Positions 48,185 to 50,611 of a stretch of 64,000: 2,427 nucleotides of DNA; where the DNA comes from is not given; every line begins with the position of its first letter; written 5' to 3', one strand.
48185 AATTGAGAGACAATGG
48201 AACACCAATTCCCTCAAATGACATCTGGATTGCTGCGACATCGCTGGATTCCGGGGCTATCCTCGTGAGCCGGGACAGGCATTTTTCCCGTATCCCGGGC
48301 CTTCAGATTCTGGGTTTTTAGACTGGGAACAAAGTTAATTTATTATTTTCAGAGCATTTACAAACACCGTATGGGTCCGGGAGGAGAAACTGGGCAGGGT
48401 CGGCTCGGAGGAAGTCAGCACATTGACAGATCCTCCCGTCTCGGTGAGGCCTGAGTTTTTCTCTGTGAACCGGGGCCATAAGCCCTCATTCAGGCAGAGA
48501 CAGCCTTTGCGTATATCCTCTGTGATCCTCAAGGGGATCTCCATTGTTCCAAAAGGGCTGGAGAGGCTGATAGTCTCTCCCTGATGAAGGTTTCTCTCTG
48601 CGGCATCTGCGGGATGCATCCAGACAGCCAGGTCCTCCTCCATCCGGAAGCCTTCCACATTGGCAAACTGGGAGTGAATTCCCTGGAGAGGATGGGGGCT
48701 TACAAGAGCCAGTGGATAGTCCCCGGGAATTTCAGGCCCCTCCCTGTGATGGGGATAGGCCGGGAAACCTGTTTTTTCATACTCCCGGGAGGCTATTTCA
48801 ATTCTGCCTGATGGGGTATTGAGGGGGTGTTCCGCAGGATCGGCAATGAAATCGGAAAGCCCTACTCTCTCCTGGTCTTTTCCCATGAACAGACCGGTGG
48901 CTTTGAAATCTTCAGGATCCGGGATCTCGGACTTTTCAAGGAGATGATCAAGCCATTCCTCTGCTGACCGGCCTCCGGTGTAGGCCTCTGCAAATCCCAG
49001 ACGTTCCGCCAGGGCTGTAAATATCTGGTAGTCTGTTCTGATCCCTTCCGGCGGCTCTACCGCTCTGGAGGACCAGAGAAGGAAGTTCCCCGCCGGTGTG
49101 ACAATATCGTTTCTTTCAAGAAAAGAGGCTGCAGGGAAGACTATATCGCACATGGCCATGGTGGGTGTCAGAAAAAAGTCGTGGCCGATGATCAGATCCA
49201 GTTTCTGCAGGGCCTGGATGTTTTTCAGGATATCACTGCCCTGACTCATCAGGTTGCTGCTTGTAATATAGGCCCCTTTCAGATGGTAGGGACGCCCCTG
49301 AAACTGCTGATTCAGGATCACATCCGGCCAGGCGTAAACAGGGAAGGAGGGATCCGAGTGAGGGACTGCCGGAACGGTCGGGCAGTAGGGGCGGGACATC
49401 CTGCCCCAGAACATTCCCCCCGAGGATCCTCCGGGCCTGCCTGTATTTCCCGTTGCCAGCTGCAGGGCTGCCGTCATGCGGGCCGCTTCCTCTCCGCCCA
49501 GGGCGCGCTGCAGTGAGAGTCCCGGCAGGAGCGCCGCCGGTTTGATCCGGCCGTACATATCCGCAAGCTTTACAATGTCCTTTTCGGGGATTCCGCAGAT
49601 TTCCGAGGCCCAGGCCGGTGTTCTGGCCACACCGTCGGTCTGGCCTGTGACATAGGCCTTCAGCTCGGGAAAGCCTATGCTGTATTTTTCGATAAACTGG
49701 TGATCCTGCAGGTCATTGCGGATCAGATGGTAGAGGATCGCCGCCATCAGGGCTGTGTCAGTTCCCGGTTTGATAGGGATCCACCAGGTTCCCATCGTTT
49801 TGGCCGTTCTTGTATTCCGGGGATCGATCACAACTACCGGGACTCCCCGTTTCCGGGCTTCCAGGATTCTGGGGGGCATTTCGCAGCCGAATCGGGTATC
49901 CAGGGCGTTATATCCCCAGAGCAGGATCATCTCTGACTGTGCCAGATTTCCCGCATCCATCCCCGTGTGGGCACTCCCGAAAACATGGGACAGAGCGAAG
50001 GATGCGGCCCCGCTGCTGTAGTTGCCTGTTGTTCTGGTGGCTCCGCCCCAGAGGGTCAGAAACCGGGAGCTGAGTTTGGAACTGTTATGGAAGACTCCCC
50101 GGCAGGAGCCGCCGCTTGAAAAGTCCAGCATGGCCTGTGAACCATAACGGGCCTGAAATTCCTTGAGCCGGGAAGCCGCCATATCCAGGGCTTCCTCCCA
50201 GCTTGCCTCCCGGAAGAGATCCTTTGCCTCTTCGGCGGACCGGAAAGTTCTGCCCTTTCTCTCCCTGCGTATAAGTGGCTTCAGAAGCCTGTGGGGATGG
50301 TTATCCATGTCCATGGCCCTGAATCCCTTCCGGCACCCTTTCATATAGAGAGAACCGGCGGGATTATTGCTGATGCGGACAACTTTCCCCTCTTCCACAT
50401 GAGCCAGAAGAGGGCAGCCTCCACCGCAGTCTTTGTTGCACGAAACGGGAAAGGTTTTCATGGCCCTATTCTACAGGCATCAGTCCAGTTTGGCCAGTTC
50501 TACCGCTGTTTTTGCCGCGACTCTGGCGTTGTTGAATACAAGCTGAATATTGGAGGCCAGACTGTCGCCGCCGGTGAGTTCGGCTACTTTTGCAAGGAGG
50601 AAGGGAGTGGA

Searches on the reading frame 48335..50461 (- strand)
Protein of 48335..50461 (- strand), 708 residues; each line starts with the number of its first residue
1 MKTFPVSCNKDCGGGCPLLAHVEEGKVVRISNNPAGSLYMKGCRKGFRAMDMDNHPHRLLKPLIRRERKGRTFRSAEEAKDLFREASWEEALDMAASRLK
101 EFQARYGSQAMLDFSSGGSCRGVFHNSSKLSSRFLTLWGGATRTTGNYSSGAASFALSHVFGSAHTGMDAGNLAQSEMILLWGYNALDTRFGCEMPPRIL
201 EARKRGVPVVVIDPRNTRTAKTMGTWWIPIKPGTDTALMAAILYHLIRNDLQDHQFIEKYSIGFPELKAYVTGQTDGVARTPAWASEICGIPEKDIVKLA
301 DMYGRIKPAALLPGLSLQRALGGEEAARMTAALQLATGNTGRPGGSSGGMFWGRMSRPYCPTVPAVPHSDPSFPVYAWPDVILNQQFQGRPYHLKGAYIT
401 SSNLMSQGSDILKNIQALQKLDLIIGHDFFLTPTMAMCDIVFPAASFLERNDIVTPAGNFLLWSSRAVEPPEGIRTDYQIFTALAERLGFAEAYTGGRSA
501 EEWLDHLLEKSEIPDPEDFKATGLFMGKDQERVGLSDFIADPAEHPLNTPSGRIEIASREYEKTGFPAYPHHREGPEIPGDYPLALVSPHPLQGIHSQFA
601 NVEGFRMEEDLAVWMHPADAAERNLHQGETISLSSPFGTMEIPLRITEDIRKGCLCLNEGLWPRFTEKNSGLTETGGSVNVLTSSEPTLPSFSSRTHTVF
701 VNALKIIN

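Call 80: search_protein_families(library=pfam, proteins=[window:48335-50461:-], max_evalue=1e-8)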
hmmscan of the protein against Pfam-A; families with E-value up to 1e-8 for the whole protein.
window:48335-50461:- (708 aa): 2 families
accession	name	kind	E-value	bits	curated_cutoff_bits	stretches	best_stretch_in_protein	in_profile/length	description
PF00384.28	Molybdopterin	-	6e-45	154.2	24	1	58-487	1-353/353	Molybdopterin oxidoreductase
PF01568.27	Molydop_binding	-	1.4e-18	67.3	26.8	1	584-688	1-97/110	Molydopterin dinucleotide binding domain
